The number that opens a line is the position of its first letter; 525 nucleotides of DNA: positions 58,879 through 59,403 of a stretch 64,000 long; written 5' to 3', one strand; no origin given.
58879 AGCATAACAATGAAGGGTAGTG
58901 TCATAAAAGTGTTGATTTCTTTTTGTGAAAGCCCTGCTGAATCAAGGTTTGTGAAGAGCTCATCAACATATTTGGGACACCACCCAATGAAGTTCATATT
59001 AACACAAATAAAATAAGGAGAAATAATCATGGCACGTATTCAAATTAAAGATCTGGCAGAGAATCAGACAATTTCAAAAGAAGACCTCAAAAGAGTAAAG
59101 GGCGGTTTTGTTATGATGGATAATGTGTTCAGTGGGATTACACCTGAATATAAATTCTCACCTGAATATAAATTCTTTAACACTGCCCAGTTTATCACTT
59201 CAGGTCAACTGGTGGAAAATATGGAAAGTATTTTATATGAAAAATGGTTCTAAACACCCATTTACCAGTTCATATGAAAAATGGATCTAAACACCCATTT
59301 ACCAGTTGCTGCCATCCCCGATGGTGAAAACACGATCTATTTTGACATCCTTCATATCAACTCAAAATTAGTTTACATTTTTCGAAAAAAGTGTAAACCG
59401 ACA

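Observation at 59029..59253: GG-leader precursor with a Cys-free, Tyr/Phe/Trp-rich core and a PEYKF tandem motif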

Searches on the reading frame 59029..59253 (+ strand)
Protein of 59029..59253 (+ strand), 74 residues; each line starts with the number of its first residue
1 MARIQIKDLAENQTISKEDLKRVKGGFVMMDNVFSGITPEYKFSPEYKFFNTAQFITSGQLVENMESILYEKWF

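Call 3: search_protein_families(library=pfam, proteins=[window:59029-59253:+], max_evalue=0.01)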
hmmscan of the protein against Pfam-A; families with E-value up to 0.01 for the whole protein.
window:59029-59253:+ (74 aa): 0 families

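Call 5: find_homologous_proteins(query=window:59029-59250:+, max_evalue=0.01)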
Query window:59029-59250:+ (74 aa): 1 proteins with E <= 0.01 among 1 candidates.
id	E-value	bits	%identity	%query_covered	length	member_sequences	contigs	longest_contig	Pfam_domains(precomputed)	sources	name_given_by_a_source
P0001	7.4e-42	157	100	100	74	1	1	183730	-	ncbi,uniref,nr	ncbi:hypothetical protein MTBBW1_1680052 [Desulfamplus magnetovallimortis]|uniref:Uncharacterized pr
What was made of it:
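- There are no close homologues of the whole sequence (call 5).
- Tried and rejected: Single-peptide word-index search returned only the query itself (call 5).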

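Call 9: search_protein_families(library=ncbifam, proteins=[window:59029-59250:+], max_evalue=10)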
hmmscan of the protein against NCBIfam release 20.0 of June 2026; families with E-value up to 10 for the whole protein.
window:59029-59250:+ (74 aa): 3 families
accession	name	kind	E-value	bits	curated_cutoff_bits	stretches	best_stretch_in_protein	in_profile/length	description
NF038105.1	acin_NF038105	hypoth_equivalog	0.037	13.8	50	1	40-62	32-54/62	NF038105 family protein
TIGR04149.1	GG_sam_targ_CFB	domain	0.12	12.2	25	1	7-27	10-29/43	TIGR04149 family rSAM-modified RiPP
NF047798.1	leader_Chryseo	domain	0.13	12.6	23.5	1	15-26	7-18/18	bacteriocin-like protein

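Call 48: find_homologous_proteins(query=A3, max_evalue=0.01)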
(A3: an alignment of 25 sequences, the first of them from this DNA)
Query A3 (25 sequences) (74 aa, profile of the alignment): 107 proteins with E <= 0.01 among 2472 candidates.
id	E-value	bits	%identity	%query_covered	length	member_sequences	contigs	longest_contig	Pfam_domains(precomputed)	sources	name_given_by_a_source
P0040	6.0e-15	73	35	70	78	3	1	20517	-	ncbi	-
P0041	2.8e-14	71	46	50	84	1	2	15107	-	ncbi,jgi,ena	-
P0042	4.4e-14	70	43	47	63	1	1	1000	-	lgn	-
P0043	5.4e-14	70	56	36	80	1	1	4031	-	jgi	-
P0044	6.0e-14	70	53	49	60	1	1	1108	-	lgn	-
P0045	1.5e-13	68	34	92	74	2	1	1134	-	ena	-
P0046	2.0e-13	68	36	81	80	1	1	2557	-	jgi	-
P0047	3.2e-13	67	40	41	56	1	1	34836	-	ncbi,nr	ncbi:MAG: hypothetical protein JXB48_13545 [Candidatus Latescibacteria bacterium]|nr:hypothetical pr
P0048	3.2e-13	67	59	36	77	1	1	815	-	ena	-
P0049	5.4e-13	67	52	39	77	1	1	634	-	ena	-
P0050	5.5e-13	67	47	50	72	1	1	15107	-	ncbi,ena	-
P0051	5.8e-13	67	67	36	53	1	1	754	-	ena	-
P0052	5.9e-13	67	46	47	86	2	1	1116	-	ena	-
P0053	6.6e-13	66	39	76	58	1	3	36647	-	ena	-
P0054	6.6e-13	66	46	47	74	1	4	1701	-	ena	-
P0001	1.7e-12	65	100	100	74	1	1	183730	-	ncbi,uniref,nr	ncbi:hypothetical protein MTBBW1_1680052 [Desulfamplus magnetovallimortis]|uniref:Uncharacterized pr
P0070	6.8e-12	63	59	36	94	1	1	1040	PF05638.19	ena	-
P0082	2.8e-11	61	45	70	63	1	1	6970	-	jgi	jgi:hypothetical protein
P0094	1.4e-10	59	38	54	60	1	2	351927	-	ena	-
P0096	1.7e-10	59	47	69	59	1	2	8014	-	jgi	jgi:hypothetical protein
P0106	5.3e-10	57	58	35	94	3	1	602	PF13665.12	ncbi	-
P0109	6.8e-10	57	58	35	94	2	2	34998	-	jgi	-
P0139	4.8e-7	48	63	36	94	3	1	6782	PF13665.12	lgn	-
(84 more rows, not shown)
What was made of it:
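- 107 family clusters (call 48).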

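Call 50: find_encoding_contigs(protein=P0096, flank=8000, max_places=3)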
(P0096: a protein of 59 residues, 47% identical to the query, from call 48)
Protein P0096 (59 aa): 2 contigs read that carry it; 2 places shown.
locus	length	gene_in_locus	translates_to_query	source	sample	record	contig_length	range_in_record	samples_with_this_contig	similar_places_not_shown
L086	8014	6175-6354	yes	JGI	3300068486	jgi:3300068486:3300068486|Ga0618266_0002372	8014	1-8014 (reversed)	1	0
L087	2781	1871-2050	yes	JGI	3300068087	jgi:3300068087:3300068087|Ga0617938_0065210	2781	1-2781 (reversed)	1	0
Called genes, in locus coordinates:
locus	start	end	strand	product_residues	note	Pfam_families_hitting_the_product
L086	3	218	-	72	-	?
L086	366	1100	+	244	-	-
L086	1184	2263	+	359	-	PF00535:Glycos_transf_2, PF10111:Glyco_tranf_2_2, PF13641:Glyco_tranf_2_3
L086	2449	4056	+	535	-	PF00515:TPR_1, PF07719:TPR_2, PF13181:TPR_8, PF13414:TPR_11, PF13424:TPR_12, PF13432:TPR_16, PF00515:TPR_1, PF07719:TPR_2, +9 more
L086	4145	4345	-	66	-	-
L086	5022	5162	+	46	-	-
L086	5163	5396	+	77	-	-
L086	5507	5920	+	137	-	-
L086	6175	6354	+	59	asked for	-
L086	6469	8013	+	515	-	?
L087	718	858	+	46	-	-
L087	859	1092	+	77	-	-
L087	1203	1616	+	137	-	-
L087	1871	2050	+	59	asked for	-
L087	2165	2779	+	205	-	?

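Call 51: find_encoding_contigs(protein=P0082, flank=8000, max_places=3)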
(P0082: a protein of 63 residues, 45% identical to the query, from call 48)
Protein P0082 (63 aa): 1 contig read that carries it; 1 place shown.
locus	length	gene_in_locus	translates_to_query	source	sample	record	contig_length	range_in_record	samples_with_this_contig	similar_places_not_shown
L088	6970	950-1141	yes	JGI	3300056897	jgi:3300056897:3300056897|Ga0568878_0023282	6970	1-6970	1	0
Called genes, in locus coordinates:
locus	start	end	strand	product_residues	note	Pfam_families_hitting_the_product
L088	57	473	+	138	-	PF13624:SurA_N_3 (weak)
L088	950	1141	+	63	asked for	-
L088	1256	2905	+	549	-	PF02310:B12-binding, PF04055:Radical_SAM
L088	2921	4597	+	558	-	PF02310:B12-binding, PF04055:Radical_SAM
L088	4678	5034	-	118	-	-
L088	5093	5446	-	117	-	PF02452:PemK_toxin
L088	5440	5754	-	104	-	PF19891:DUF6364 (weak), PF01402:RHH_1 (weak)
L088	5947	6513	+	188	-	PF17170:DUF5128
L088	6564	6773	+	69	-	-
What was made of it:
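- The core's closest relatives are paired with B12-rSAM enzymes that are absent here (calls 50, 51).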

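Call 55: search_protein_representatives(protein=window:59029-59250:+)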
Query: 74 residues. Proteins with E-value up to 0.001 (for the whole library): 3; up to 1e-10: 1; up to 1e-30: 1. The best 3 are listed.
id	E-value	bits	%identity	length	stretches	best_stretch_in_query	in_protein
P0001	2.4e-42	157.2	100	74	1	1-74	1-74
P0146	1.6e-05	40.8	53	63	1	1-52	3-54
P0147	2.8e-04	36.9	53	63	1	1-45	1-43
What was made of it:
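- On '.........' leader family (defined in this session): The window peptide was in both seed alignments, so its score is somewhat inflated; independent support comes from phmmer hits P0146 and P0147 (call 55)
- Exhaustive phmmer recovers family members at E 1.6e-5 and 2.8e-4 in 1.84 billion proteins (call 55).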

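Call 64: search_protein_families(library=ncbifam, proteins=[L088:1256-2905:+, L088:2921-4597:+], max_evalue=0.00001)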
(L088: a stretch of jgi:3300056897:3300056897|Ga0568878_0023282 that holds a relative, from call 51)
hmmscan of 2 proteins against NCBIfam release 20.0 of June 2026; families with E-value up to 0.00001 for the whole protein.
L088:1256-2905:+ (549 aa): 21 families
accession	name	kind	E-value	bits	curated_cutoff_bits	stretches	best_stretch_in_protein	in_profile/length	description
TIGR02026.1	BchE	equivalog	3.2e-42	145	481.35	1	33-361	23-353/497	magnesium-protoporphyrin IX monomethyl ester anaerobic oxidative cyclase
TIGR04367.1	HpnR_B12_rSAM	equivalog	4.4e-28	98.1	650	1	27-357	17-335/490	hopanoid C-3 methylase HpnR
NF050148.1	rSAM_ApyD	equivalog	1.7e-27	96.1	750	1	66-352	68-344/645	RiPP biosynthesis radical SAM protein ApyD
TIGR04072.2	rSAM_ladder_B12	equivalog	2.6e-27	95.5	360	1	30-364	16-339/443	lipid biosynthesis B12-binding/radical SAM protein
NF040546.1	rSAM_CUAEP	equivalog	5.9e-24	84.6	500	1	33-412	14-380/468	CUAEP/CCAEP-tail radical SAM (seleno)protein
TIGR03471.1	HpnJ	equivalog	9.5e-23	80.8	577.6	1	50-348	48-339/472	hopanoid biosynthesis associated radical SAM protein HpnJ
TIGR03975.1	rSAM_ocin_1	subfamily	4.7e-21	74.9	281.85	1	66-334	122-390/606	RiPP maturation radical SAM C-methyltransferase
TIGR04385.1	B12_rSAM_cofa1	equivalog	3e-18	66.3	450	1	91-353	88-343/438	B12 lower ligand biosynthesis radical SAM protein BzaD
TIGR04013.1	B12_SAM_MJ_1487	hypoth_equivalog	1.3e-17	63.7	251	1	56-242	26-195/382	TIGR04013 family B12-binding domain/radical SAM domain-containing protein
NF040542.1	rSAM_RCCLKC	equivalog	1.7e-17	63.7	450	1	39-399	20-376/423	arsinothricin biosynthesis radical SAM protein ArsL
TIGR04014.1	B12_SAM_MJ_0865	equivalog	9e-17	61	360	1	91-380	56-342/434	methyl-coenzyme M reductase glutamine C-methyltransferase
TIGR04190.1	B12_SAM_Ta0216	equivalog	3.6e-16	58.8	500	1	95-266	102-290/554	TIGR04190 family B12-binding domain/radical SAM domain protein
TIGR04479.1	bcpD_PhpK_rSAM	subfamily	3.3e-15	55.4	600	1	26-352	66-387/504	PhpK family radical SAM P-methyltransferase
TIGR04295.1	B12_rSAM_oligo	hypoth_equivalog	8.6e-15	54.3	400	1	35-334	28-324/422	TIGR04295 family B12-binding domain-containing radical SAM protein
NF033712.0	B12_rSAM_KedN5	subfamily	5.3e-12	44.7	700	1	72-280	61-272/624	KedN5 family methylcobalamin-dependent radical SAM C-methyltransferase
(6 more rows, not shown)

L088:2921-4597:+ (558 aa): 22 families
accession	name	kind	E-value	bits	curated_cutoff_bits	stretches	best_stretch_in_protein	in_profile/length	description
TIGR02026.1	BchE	equivalog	1.3e-34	119.9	481.35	1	39-354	21-337/497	magnesium-protoporphyrin IX monomethyl ester anaerobic oxidative cyclase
TIGR04367.1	HpnR_B12_rSAM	equivalog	1.1e-27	96.7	650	1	37-365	19-335/490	hopanoid C-3 methylase HpnR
TIGR04072.2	rSAM_ladder_B12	equivalog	1.5e-27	96.3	360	1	41-418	19-382/443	lipid biosynthesis B12-binding/radical SAM protein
NF050148.1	rSAM_ApyD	equivalog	5.2e-20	71.4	750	1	72-327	66-311/645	RiPP biosynthesis radical SAM protein ApyD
TIGR03975.1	rSAM_ocin_1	subfamily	2.1e-19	69.5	281.85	1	66-354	115-402/606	RiPP maturation radical SAM C-methyltransferase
NF040542.1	rSAM_RCCLKC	equivalog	3.3e-19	69.3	450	1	46-408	19-377/423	arsinothricin biosynthesis radical SAM protein ArsL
TIGR03471.1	HpnJ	equivalog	7.3e-19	68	577.6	1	90-429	77-408/472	hopanoid biosynthesis associated radical SAM protein HpnJ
TIGR04013.1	B12_SAM_MJ_1487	hypoth_equivalog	1.2e-16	60.6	251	1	70-274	32-215/382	TIGR04013 family B12-binding domain/radical SAM domain-containing protein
NF040546.1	rSAM_CUAEP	equivalog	1.8e-16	59.9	500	1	95-422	62-382/468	CUAEP/CCAEP-tail radical SAM (seleno)protein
TIGR04385.1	B12_rSAM_cofa1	equivalog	2.9e-16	59.7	450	1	39-360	19-343/438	B12 lower ligand biosynthesis radical SAM protein BzaD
TIGR04014.1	B12_SAM_MJ_0865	equivalog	3e-16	59.2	360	1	97-353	57-307/434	methyl-coenzyme M reductase glutamine C-methyltransferase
TIGR04479.1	bcpD_PhpK_rSAM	subfamily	1.8e-10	39.8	600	1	28-360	60-387/504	PhpK family radical SAM P-methyltransferase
TIGR04190.1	B12_SAM_Ta0216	equivalog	4.5e-10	38.7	500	1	95-271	94-287/554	TIGR04190 family B12-binding domain/radical SAM domain protein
NF033712.0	B12_rSAM_KedN5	subfamily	2.6e-09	35.8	700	1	73-221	54-211/624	KedN5 family methylcobalamin-dependent radical SAM C-methyltransferase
NF045585.1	rSAM_slr0320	equivalog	3e-09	35.9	775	1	101-331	129-356/511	photosystem II high light acclimation radical SAM protein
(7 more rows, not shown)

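Call 65: search_protein_families(library=ncbifam, proteins=[P0096, P0146, P0106], max_evalue=0.01)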
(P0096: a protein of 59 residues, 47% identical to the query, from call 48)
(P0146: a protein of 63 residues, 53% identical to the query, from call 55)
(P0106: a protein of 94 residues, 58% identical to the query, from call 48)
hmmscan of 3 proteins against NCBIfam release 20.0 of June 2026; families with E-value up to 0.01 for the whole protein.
P0096 (59 aa): 0 families

P0146 (63 aa): 1 family
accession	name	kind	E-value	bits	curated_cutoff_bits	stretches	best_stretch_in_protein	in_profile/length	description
NF047798.1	leader_Chryseo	domain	0.0097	16.1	23.5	0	17-28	7-18/18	bacteriocin-like protein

P0106 (94 aa): 1 family
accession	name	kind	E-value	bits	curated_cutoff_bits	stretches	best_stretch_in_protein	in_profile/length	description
TIGR04149.1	GG_sam_targ_CFB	domain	0.0087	15.9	25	0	4-32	7-31/43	TIGR04149 family rSAM-modified RiPP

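Call 70: find_encoding_contigs(protein=P0001, flank=10000, max_places=2)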
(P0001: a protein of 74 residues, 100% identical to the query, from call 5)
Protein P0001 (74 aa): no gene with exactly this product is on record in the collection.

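Call 72: find_encoding_contigs(protein=P0094, flank=10000, max_places=1)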
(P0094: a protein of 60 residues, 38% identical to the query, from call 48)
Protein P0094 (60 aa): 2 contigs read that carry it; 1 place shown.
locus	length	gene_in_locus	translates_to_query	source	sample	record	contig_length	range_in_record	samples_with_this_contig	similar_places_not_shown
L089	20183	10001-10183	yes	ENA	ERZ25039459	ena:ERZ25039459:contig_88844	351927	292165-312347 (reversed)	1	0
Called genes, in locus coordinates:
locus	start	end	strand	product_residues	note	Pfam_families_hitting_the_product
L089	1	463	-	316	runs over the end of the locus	PF06574:FAD_syn, PF01687:Flavokinase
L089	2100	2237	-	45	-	-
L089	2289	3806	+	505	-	PF02321:OEP (faint)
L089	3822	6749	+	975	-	PF00027:cNMP_binding, PF03412:Peptidase_C39, PF00664:ABC_membrane, PF00005:ABC_tran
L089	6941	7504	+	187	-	-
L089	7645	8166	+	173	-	PF26002:Beta-barrel_AprE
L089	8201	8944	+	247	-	PF13145:Rotamase_2 (weak), PF13616:Rotamase_3, PF00639:Rotamase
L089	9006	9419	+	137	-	PF13624:SurA_N_3 (weak)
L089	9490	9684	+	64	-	PF02604:PhdYeFM_antitox (weak)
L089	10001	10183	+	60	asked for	-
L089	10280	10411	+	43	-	-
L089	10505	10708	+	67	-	-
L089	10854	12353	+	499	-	PF04055:Radical_SAM, PF13353:Fer4_12 (weak)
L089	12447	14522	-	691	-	PF02310:B12-binding, PF04055:Radical_SAM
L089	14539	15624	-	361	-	-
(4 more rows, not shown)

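Call 86: search_protein_families(library=pfam, proteins=[P0044, P0046, P0070, P0106, P0139, P0109], max_evalue=1)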
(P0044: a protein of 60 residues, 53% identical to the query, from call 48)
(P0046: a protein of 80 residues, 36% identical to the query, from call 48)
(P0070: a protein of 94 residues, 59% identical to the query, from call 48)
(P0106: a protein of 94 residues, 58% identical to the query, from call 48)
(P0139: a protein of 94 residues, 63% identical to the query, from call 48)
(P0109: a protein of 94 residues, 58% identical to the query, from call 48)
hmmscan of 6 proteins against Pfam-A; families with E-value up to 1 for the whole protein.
P0044 (60 aa): 1 family
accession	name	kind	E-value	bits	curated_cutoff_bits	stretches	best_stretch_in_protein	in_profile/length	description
PF05638.18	T6SS_HCP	-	0.00014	22.5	23.5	1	31-54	1-23/129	Type VI secretion system effector, Hcp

P0046 (80 aa): 1 family
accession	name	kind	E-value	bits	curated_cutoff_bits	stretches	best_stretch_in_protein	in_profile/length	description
PF05638.18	T6SS_HCP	-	6.4e-05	23.7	23.5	1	45-69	1-25/129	Type VI secretion system effector, Hcp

P0070 (94 aa): 1 family
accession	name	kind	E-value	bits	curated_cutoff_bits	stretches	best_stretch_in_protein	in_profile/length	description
PF05638.18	T6SS_HCP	-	1e-06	29.5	23.5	1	26-69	91-129/129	Type VI secretion system effector, Hcp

P0106 (94 aa): 1 family
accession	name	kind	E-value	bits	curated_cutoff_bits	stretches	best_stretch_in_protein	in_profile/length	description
PF13665.11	Tox-PAAR-like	-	4.8e-06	27.1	31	1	28-89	6-71/108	Toxin PAAR-like domain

P0139 (94 aa): 1 family
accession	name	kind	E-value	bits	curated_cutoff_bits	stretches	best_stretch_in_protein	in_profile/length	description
PF13665.11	Tox-PAAR-like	-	5.5e-06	26.9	31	1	65-93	2-29/108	Toxin PAAR-like domain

P0109 (94 aa): 1 family
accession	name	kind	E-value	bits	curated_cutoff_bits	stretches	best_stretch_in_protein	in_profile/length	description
PF13665.11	Tox-PAAR-like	-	0.00019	21.9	31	1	29-89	7-71/108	Toxin PAAR-like domain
